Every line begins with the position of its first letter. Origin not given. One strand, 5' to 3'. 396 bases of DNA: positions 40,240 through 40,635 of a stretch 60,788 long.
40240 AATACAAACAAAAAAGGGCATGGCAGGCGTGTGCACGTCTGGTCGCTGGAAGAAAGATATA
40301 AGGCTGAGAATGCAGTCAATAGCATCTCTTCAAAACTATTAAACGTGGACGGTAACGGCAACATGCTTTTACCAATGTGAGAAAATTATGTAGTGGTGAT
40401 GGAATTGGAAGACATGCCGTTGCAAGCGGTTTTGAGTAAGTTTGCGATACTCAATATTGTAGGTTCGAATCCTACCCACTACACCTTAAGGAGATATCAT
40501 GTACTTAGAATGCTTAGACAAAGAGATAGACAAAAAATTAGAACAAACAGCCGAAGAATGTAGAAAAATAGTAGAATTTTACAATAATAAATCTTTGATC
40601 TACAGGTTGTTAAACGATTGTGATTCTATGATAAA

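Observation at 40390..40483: Class II-shaped tRNA (Leu-like D loop, very long variable arm, A73) carrying a Cys anticodon GCA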

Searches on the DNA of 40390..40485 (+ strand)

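Call 8: search_dna_similar(query=window:40390-40485:+, collection=phages, mode=distant, max_rows=40, max_evalue=1)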
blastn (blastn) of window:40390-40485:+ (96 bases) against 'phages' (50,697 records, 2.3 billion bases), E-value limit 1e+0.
Records with a match: 33; places in all: 34; records where one place covers at least 80% of the query: 0.
Best place of each record, by identity: >=99% 15; 95-99% 4; 90-95% 2; 80-90% 12.
By first word of the organism name: Aeromonas 11; Acinetobacter 5; Enterococcus 4; uncultured 3; Croceibacter 2; Halogranum 2; Streptomyces 2; Erwinia 2; Microbacterium 1; Pectobacterium 1.
By host as written in the record: Aeromonas salmonicida 7; - 6; Croceibacter atlanticus HTCC2559 2; Acinetobacter baumannii 2; Enterococcus_B hirae DO93 2; Enterococcus_B hirae DO82 2; Halogranum sp. SS5-1 2; Aeromonas hydrophila 2; and 6 more.
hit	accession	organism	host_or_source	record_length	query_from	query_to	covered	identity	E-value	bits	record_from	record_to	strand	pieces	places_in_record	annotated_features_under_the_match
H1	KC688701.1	Croceibacter phage P2559Y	Croceibacter atlanticus HTCC2559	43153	57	95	41%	87.2%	6e-3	46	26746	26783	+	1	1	none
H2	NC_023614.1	Croceibacter phage P2559Y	Croceibacter atlanticus HTCC2559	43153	57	95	41%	87.2%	6e-3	46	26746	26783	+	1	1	none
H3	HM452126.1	Aeromonas phage phiAS5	Aeromonas salmonicida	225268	64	96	34%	87.9%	2e-2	43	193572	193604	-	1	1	none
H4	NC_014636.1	Aeromonas phage phiAS5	Aeromonas salmonicida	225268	64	96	34%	87.9%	2e-2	43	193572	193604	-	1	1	none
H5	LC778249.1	Aeromonas phage phiWae14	urban sewage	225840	64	96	34%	87.9%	2e-2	43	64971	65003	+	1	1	tRNA-Tyr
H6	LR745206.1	uncultured phage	metagenomic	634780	57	87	32%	87.1%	3e-1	39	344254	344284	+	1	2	record has no annotation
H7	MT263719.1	Acinetobacter virus vB_AbaP_AGC01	Acinetobacter baumannii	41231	57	86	31%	86.7%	9e-1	37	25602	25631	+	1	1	none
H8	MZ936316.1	Acinetobacter phage APK20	Acinetobacter baumannii strain MAR ...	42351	57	86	31%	86.7%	9e-1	37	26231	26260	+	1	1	none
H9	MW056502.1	Acinetobacter virus fBenAci002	Acinetobacter baumannii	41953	57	86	31%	86.7%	9e-1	37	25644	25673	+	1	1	none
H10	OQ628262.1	Aeromonas phage vB_AsaP_MQM1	Aeromonas salmonicida subsp. salmonicida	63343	67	96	31%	86.7%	9e-1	37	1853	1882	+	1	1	tRNA-Tyr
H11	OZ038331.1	Acinetobacter phage vB_AbaP_Tama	-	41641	57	86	31%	86.7%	9e-1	37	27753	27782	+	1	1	none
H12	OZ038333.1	Acinetobacter phage vB_AbaP_Margaret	-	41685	57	86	31%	86.7%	9e-1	37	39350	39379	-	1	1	none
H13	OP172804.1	Enterococcus phage EH93P1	Enterococcus_B hirae DO93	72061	63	87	26%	96.0%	7e-2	42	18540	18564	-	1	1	none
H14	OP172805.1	Enterococcus phage EH93P2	Enterococcus_B hirae DO93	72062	63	87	26%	96.0%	7e-2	42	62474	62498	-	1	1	none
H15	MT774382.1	uncultured phage cr10_1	human feces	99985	62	86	26%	92.0%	9e-1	37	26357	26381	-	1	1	transfer-messenger RNA, SsrA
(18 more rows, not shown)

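Call 32: get_annotated_region(hit=H1, flank=1500)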
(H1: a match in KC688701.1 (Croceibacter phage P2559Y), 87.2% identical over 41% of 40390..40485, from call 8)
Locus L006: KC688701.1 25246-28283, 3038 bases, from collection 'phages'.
description: Croceibacter phage P2559Y, complete genome.
organism: Croceibacter phage P2559Y (NCBI taxid 1327037)
taxonomy: Viruses; Duplodnaviria; Heunggongvirae; Uroviricota; Caudoviricetes
host: Croceibacter atlanticus HTCC2559; source: seawater; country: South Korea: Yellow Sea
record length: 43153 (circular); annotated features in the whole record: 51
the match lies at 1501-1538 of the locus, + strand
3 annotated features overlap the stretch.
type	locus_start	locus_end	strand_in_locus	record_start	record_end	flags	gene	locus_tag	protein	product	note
CDS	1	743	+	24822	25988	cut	-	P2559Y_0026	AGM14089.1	hypothetical protein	-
CDS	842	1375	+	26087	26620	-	-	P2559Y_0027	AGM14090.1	hypothetical protein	-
CDS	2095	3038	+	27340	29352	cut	-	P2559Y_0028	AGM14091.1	DNA polymerase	-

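Call 35: get_annotated_region(hit=H7, flank=1500)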
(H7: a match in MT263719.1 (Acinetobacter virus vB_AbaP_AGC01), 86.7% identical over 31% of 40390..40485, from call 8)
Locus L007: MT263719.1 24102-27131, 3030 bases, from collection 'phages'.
description: Acinetobacter virus vB_AbaP_AGC01, complete genome.
organism: Acinetobacter virus vB_AbaP_AGC01 (NCBI taxid 2723754)
taxonomy: Viruses; Duplodnaviria; Heunggongvirae; Uroviricota; Caudoviricetes; Autographiviridae; Beijerinckvirinae; Friunavirus
host: Acinetobacter baumannii; source: -; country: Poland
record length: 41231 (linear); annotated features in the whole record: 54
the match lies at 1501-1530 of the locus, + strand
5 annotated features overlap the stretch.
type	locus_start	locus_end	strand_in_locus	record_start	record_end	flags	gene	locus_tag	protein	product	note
CDS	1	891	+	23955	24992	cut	-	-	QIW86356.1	tail needle protein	-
CDS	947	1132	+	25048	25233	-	-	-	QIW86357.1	tail tubular protein B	-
CDS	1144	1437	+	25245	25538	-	-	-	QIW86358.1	tail tubular protein B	-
CDS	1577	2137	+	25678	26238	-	-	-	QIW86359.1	internal virion protein A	-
CDS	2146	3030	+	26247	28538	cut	-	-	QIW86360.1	internal virion protein B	-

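Call 36: get_annotated_region(hit=H6, flank=1500)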
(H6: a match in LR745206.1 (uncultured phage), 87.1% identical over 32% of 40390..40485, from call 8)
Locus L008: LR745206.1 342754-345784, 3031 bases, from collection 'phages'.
description: uncultured phage genome assembly, chromosome: 1.
organism: uncultured phage (NCBI taxid 278008)
taxonomy: Viruses; environmental samples
host: -; source: metagenomic; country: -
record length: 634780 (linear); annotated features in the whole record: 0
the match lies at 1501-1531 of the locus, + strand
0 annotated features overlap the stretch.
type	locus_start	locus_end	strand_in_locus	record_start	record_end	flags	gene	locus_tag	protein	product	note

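Call 37: get_annotated_region(hit=H13, flank=1500)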
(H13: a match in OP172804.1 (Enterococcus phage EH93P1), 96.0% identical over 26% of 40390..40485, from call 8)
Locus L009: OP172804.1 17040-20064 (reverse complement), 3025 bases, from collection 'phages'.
description: Enterococcus phage EH93P1, complete genome.
organism: Enterococcus phage EH93P1 (NCBI taxid 2968652)
taxonomy: Viruses; Duplodnaviria; Heunggongvirae; Uroviricota; Caudoviricetes
host: Enterococcus_B hirae DO93; source: municipal sewage; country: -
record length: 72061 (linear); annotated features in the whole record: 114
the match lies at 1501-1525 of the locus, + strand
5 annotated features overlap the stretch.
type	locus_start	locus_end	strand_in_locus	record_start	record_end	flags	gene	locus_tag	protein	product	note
CDS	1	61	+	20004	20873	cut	-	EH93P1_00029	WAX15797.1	hypothetical protein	-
CDS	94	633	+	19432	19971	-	-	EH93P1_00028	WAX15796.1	hypothetical protein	-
CDS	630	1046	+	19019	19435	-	-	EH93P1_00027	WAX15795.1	hypothetical protein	-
CDS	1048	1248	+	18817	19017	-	-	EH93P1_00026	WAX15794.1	hypothetical protein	-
CDS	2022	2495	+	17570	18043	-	-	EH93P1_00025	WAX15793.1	DNA endonuclease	DNA endonuclease I-HmuI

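Call 39: search_rna_families(sources=[L006, L007, L008, L009], threshold=evalue, max_evalue=0.1, show_alignments=4)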
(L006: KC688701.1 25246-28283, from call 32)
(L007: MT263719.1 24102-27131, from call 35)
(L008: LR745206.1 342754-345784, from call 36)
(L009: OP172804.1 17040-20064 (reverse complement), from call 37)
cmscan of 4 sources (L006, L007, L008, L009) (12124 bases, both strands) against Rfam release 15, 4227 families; matches with E-value up to 0.1: 16.
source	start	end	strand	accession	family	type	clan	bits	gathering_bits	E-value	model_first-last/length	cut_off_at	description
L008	456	528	+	RF00005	tRNA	Gene; tRNA;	CL00001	68.2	29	1.8e-13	1-71/71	no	tRNA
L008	630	712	+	RF00005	tRNA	Gene; tRNA;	CL00001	61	29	1.8e-11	1-71/71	no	tRNA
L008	1015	1086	+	RF00005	tRNA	Gene; tRNA;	CL00001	56.7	29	2.8e-10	1-71/71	no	tRNA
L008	540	625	+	RF00005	tRNA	Gene; tRNA;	CL00001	55.8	29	4.7e-10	1-71/71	no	tRNA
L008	280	350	+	RF00005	tRNA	Gene; tRNA;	CL00001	53.8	29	1.7e-09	1-71/71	no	tRNA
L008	42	113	+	RF00005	tRNA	Gene; tRNA;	CL00001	52.4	29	4.1e-09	1-71/71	no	tRNA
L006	1451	1537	+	RF00005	tRNA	Gene; tRNA;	CL00001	52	29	5.3e-09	1-71/71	no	tRNA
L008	1183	1269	+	RF00005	tRNA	Gene; tRNA;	CL00001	50.5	29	1.4e-08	1-71/71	no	tRNA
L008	1278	1362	+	RF01852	tRNA-Sec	Gene; tRNA;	CL00001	47.4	47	4e-07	1-91/91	no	Selenocysteine transfer RNA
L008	1092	1174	+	RF01852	tRNA-Sec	Gene; tRNA;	CL00001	45.5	47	1.2e-06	1-91/91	no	Selenocysteine transfer RNA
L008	1369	1451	+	RF01852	tRNA-Sec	Gene; tRNA;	CL00001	41.3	47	1.5e-05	1-91/91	no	Selenocysteine transfer RNA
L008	1458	1538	+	RF00005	tRNA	Gene; tRNA;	CL00001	35.6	29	0.00017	1-71/71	no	tRNA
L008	720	803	+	RF00005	tRNA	Gene; tRNA;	CL00001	35.1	29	0.00023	1-71/71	no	tRNA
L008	2362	2433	+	RF00021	Spot_42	Gene; sRNA;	-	29.1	80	0.029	1-115/115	no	Spot 42 RNA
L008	630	713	-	RF04354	Plastid-ycf2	Cis-reg;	-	27.9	65.7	0.026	1-75/75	no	Plastid-ycf2 5UTR RNA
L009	2496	2513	+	RF00023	tmRNA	Gene;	CL00001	13.2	47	0.062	346-363/374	no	transfer-messenger RNA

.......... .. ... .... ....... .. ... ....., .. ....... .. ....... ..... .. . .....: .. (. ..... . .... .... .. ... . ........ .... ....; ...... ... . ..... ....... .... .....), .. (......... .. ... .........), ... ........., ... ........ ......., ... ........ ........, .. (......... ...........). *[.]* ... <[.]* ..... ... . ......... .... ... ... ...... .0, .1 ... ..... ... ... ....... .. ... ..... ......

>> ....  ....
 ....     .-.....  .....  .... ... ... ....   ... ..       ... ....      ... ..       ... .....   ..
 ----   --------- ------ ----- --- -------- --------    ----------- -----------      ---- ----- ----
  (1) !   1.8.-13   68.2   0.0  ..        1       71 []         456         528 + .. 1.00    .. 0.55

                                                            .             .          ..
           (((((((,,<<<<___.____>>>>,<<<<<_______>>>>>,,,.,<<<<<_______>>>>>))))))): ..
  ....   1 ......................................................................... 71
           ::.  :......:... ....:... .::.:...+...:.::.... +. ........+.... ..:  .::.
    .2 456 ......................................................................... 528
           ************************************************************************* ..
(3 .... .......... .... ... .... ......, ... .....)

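Call 40: search_rna_families(source=L006, start=1400, end=1600, threshold=evalue, max_evalue=0.01, show_alignments=2)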
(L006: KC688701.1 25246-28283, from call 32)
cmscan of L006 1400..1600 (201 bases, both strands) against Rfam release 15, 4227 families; matches with E-value up to 0.01: 1.
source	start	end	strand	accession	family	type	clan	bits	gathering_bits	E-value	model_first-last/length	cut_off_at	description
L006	1451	1537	+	RF00005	tRNA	Gene; tRNA;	CL00001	52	29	8.8e-11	1-71/71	no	tRNA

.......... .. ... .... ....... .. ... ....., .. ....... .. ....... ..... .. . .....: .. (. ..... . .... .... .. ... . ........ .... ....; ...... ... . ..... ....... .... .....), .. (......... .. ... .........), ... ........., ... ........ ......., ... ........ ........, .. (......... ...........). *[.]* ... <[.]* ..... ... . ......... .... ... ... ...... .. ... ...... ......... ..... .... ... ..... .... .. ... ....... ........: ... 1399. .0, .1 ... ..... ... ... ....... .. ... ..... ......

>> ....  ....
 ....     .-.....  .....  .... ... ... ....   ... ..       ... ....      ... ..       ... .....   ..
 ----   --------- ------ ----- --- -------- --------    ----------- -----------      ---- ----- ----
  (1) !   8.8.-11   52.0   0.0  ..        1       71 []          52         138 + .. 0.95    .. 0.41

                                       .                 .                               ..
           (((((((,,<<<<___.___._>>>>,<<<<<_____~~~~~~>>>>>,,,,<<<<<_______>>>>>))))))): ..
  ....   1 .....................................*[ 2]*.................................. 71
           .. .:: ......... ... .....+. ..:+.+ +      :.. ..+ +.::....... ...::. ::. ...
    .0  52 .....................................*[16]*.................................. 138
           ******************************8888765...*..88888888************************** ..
